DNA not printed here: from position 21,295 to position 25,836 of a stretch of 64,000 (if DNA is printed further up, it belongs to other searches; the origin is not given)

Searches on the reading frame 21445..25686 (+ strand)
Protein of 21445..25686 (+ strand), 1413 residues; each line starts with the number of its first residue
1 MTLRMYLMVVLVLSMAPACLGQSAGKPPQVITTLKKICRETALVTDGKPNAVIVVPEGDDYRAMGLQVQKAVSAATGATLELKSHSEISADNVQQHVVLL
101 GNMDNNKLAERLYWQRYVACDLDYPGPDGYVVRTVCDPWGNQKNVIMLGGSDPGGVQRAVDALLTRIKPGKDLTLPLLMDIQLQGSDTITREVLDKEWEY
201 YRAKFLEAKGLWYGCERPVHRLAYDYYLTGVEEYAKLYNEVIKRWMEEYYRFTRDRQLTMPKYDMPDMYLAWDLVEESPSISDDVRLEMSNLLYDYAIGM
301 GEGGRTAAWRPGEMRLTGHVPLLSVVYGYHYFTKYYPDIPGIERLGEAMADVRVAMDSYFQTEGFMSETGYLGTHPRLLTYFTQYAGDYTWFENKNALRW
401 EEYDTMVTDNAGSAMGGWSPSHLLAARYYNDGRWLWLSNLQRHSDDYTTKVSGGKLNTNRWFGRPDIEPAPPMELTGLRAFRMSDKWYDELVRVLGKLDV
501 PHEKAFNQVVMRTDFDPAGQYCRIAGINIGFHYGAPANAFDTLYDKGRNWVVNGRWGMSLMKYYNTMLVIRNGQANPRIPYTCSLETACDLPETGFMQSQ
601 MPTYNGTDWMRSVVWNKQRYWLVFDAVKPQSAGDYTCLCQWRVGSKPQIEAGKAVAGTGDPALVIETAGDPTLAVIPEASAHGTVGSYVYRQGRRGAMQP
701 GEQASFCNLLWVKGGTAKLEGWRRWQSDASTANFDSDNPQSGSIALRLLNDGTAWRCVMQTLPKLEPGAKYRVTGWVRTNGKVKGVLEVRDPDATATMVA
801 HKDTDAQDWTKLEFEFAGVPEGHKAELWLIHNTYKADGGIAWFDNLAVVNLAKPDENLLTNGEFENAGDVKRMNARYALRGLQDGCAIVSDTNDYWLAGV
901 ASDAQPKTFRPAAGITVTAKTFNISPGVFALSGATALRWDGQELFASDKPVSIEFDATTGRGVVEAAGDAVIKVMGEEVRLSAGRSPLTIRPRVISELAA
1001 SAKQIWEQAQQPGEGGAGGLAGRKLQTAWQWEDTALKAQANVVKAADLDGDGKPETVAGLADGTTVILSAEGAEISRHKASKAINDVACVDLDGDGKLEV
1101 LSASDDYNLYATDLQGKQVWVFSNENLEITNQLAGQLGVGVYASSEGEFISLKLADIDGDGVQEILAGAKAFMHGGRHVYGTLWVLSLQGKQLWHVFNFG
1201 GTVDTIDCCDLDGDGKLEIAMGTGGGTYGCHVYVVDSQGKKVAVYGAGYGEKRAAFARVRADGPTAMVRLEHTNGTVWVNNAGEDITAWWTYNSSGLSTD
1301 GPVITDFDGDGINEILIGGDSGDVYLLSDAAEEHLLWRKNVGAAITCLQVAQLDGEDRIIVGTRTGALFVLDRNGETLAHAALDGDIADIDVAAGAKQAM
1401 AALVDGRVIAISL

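Call 5: search_protein_families(library=pfam, proteins=[window:21445-25686:+], max_evalue=0.001)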
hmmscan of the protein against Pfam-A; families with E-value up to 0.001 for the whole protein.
window:21445-25686:+ (1413 aa): 8 families
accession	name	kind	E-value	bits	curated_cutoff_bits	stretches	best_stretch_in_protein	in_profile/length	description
PF25292.1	Beta-prop_CGLA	-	3.2e-16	60.1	26.8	2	1084-1126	31-73/316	Lambda-carrageenase beta-propeller domain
PF13517.12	FG-GAP_3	-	8.5e-14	52.3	26.9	1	1091-1166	1-60/61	FG-GAP-like repeat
PF01839.29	FG-GAP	-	2e-12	47.2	22.1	0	1154-1186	7-37/37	FG-GAP repeat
PF02018.23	CBM_4_9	-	1.9e-09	38.5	25.9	1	719-816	14-116/136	Carbohydrate binding domain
PF23743.1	Beta-prop_BBS7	-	2.5e-09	37.3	27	0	1305-1371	227-297/299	BBS7 beta-propeller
PF13570.13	Beta-prop_ACSF4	-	3e-06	27.3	133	0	1313-1377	20-83/329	Beta-alanine-activating enzyme, beta-propeller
PF14783.12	BBS2_Mid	-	1.2e-05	25.8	27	0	1304-1327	4-27/108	Ciliary BBSome complex subunit 2, middle region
PF23414.1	Beta-prop_EML_2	-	0.00061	19.7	90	0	1319-1381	17-76/266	Echinoderm microtubule-associated protein second beta-propeller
